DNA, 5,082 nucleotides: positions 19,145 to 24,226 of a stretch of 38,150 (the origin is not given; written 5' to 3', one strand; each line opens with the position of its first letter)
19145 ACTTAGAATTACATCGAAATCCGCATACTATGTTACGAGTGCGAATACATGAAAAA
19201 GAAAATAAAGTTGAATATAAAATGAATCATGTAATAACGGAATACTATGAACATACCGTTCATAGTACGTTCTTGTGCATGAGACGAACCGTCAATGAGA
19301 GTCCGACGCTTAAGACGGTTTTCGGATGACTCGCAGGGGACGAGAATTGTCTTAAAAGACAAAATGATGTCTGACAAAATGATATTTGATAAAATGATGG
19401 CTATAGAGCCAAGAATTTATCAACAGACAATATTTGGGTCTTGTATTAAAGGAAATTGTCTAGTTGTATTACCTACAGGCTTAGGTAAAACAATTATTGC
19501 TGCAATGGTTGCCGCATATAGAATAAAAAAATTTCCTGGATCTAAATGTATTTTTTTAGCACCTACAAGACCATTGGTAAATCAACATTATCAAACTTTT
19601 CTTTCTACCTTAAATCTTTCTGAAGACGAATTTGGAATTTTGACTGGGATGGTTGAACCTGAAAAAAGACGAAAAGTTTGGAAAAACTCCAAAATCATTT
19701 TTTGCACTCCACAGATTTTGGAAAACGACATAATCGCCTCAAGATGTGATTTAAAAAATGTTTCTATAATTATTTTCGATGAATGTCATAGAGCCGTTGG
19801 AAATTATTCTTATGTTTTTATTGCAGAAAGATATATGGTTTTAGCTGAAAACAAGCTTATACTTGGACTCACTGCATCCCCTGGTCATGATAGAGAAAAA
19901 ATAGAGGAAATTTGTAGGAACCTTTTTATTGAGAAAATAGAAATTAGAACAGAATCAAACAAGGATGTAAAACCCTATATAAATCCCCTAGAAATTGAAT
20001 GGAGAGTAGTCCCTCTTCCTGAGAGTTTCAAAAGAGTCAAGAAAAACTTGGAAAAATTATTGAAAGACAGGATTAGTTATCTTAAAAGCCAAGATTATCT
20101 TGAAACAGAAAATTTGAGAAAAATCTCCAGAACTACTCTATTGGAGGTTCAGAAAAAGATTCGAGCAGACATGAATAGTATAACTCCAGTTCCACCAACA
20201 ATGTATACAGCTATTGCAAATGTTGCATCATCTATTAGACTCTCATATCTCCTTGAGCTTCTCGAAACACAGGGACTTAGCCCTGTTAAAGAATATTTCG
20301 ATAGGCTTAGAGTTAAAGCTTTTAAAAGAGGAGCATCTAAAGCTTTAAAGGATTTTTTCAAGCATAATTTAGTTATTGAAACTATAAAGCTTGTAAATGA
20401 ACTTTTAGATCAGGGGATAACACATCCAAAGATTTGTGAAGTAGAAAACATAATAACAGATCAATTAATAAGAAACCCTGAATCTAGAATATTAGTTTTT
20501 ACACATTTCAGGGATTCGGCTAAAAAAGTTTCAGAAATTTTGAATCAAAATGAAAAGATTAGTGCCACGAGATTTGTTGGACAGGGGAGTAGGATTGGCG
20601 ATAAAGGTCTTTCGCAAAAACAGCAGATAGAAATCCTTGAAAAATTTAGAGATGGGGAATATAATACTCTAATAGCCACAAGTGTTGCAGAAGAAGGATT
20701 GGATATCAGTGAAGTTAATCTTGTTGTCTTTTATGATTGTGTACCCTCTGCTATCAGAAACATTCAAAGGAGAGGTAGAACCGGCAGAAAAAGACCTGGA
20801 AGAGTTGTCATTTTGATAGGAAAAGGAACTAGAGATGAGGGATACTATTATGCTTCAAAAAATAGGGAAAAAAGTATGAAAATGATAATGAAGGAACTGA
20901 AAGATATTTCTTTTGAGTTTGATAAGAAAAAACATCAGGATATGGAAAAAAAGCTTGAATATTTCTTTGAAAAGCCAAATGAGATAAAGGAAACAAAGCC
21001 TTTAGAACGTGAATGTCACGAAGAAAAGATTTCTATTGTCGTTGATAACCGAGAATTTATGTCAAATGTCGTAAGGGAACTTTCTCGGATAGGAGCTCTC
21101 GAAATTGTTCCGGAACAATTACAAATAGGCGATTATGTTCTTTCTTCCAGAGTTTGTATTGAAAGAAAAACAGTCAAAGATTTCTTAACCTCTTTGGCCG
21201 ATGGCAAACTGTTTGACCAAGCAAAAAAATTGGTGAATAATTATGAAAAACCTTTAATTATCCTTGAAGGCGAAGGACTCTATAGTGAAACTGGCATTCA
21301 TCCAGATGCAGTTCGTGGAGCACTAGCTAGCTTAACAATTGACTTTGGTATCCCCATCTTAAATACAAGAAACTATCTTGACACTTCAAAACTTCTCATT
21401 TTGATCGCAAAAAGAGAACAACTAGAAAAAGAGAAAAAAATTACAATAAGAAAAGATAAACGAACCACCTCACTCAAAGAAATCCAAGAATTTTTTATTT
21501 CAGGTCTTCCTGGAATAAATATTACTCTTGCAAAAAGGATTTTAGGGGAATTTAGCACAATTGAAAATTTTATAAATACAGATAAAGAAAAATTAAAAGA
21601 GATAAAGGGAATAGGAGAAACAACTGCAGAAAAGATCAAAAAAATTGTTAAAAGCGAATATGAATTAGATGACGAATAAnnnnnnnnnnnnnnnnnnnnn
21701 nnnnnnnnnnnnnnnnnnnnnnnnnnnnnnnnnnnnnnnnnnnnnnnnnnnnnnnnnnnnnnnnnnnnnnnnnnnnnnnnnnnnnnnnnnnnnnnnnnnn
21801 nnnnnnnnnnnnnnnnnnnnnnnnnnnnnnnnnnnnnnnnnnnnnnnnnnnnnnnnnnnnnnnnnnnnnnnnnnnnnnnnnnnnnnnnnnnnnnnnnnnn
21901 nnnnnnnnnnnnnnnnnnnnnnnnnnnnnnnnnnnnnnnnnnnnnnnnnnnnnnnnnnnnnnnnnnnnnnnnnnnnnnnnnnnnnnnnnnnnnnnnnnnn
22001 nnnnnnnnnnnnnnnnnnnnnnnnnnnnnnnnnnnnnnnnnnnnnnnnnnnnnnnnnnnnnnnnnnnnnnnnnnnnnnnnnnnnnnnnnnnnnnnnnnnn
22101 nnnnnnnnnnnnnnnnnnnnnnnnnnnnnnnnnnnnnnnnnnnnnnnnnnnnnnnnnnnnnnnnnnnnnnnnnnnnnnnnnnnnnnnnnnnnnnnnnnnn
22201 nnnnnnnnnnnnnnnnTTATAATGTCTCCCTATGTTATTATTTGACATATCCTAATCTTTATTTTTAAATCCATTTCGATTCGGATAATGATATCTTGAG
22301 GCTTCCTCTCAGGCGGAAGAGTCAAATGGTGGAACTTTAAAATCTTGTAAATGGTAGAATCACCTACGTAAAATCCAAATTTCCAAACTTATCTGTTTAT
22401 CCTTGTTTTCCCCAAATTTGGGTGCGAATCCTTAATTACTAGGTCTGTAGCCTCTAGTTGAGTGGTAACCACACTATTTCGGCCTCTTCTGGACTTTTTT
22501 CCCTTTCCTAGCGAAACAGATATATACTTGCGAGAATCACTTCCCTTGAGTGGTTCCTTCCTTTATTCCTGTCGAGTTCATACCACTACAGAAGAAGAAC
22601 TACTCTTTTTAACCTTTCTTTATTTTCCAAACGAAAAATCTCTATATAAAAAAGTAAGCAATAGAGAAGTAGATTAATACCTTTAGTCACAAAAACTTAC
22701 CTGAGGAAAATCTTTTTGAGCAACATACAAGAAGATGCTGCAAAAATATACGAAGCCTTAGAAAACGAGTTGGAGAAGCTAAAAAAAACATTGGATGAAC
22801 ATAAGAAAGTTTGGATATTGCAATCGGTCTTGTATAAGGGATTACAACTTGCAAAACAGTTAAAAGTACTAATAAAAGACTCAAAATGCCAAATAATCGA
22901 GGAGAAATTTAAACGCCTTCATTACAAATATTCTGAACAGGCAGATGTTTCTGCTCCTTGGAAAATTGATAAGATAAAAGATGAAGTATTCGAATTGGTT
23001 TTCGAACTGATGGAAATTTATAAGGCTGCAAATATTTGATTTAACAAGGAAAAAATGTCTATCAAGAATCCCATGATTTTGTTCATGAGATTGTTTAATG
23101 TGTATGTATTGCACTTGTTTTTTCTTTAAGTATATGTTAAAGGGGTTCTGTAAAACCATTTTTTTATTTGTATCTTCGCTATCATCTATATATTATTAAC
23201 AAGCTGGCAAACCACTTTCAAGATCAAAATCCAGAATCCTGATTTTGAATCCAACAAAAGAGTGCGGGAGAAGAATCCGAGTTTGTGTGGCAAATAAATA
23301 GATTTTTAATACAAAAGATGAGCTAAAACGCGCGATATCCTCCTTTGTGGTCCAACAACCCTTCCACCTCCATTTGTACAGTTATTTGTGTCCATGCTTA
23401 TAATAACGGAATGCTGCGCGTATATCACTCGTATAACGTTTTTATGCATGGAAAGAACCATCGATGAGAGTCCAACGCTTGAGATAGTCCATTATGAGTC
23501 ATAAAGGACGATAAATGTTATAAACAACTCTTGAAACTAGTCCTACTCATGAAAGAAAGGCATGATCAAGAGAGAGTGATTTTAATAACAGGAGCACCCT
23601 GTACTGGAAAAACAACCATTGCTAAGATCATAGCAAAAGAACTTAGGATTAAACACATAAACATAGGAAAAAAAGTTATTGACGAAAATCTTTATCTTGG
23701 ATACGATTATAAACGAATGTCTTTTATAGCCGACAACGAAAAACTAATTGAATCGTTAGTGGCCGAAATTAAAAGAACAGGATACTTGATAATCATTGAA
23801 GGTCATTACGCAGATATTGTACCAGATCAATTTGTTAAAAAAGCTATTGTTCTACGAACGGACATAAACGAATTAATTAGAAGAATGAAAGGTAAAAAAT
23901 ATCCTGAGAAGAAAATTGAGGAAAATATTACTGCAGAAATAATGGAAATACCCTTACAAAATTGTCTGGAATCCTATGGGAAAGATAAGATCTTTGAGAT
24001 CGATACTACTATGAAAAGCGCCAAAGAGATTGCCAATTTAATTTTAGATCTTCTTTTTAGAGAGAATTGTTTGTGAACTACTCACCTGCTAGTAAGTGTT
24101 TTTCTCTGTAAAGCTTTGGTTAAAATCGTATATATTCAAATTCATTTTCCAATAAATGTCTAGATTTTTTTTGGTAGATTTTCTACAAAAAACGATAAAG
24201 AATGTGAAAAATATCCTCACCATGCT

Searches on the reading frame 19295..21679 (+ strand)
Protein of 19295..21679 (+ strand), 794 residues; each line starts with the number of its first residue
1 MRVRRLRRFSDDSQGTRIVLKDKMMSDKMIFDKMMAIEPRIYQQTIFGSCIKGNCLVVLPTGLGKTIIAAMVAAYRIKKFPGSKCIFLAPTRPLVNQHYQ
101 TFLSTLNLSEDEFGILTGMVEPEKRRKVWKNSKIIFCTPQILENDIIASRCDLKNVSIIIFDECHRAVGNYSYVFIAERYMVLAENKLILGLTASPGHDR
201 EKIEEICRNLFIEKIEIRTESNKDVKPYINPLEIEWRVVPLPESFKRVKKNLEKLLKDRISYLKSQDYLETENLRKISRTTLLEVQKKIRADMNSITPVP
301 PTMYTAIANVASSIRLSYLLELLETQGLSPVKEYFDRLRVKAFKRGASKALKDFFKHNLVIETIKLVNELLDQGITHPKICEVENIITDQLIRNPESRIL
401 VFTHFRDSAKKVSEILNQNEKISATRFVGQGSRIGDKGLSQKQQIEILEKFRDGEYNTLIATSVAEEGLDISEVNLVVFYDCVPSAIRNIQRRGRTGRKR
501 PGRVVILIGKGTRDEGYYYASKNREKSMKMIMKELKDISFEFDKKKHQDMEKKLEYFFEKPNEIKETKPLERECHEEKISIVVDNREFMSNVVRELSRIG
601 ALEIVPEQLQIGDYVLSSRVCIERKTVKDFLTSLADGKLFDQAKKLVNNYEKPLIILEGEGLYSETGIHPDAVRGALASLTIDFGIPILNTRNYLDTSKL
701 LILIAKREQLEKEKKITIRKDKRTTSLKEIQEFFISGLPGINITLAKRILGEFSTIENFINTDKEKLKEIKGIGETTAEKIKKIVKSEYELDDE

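Call 77: search_protein_families(library=pfam, proteins=[window:19295-21679:+], max_evalue=0.0001)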
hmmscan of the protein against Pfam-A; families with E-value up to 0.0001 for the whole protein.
window:19295-21679:+ (794 aa): 7 families
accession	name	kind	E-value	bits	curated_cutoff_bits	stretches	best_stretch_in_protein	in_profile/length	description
PF02732.21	ERCC4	-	9.1e-31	107.1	24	1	583-701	1-137/140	ERCC4 domain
PF00271.37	Helicase_C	-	8.2e-26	90.9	23.5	1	388-499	7-109/110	Helicase conserved C-terminal domain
PF00270.35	DEAD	-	1.3e-25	90.5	26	1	42-200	3-164/167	DEAD/DEAH box helicase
PF04851.21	ResIII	-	4.3e-23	82.5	22.5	1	38-196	3-162/164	Type III restriction enzyme, res subunit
PF21210.2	RNA_helicase_helical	-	9e-11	42.3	27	1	254-356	2-99/108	Putative ATP-dependent RNA helicase, helical bundle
PF14520.12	HHH_5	-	1.1e-10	42.3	27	1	737-783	6-53/57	Helix-hairpin-helix domain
PF12826.13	HHH_2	-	9.7e-07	29.3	27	1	737-784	7-54/64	Helix-hairpin-helix motif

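Call 80: find_encoding_contigs(protein=window:19295-21679:+, flank=10000, max_places=4)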
Protein window:19295-21679:+ (794 aa): no gene with exactly this product is on record in the collection.

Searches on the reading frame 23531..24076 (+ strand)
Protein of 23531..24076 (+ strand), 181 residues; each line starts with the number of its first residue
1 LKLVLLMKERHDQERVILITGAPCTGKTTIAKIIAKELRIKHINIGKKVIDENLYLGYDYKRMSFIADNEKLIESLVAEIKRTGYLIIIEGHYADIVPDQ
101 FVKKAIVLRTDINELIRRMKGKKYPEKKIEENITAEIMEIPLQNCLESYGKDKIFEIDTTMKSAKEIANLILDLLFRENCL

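Call 14: search_protein_families(library=pfam, proteins=[window:23531-24076:+], max_evalue=0.01)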
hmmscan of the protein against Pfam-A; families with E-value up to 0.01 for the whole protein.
window:23531-24076:+ (181 aa): 20 families
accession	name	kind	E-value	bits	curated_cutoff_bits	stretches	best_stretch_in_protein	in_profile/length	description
PF13238.12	AAA_18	-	4.4e-24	85.8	29.4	1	17-139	1-128/128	AAA domain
PF13207.12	AAA_17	-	7.1e-09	36.5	27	1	20-116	1-116/136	AAA domain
PF00004.35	AAA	-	1.9e-07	32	21.2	1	17-124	1-97/131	ATPase family associated with various cellular activities (AAA)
PF20720.3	nSTAND3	-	1.9e-05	24.8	27.2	1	9-42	12-45/155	Novel STAND NTPase 3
PF13521.12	AAA_28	-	3.3e-05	24.6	27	1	17-54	2-40/164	AAA domain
PF05496.18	RuvB_N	-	3.7e-05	24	27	1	8-42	27-61/159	Holliday junction DNA helicase RuvB P-loop domain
PF08433.16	KTI12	-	4.7e-05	23.5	22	1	17-82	4-66/271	Chromatin associated protein KTI12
PF07931.18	CPT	-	0.00029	21.1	22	0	15-47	2-34/172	Chloramphenicol phosphotransferase-like protein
PF03215.21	Rad17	-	0.00062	20.2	23.8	1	12-44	43-75/186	Rad17 P-loop domain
PF13173.12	AAA_14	-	0.00088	19.7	27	1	14-88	2-68/129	AAA domain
PF01202.28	SKI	-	0.00092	19.8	22.1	0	24-45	2-23/159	Shikimate kinase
PF13191.12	AAA_16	-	0.001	20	32.6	1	8-79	17-85/167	AAA ATPase domain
PF06068.19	TIP49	-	0.0016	18.1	23.8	1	4-100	40-129/347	TIP49 P-loop domain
PF24883.2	NPHP3_N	-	0.0017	19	24.8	1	10-42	18-50/164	Nephrocystin 3, N-terminal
PF02224.24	Cytidylate_kin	-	0.0025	18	26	0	18-47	2-31/211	Cytidylate kinase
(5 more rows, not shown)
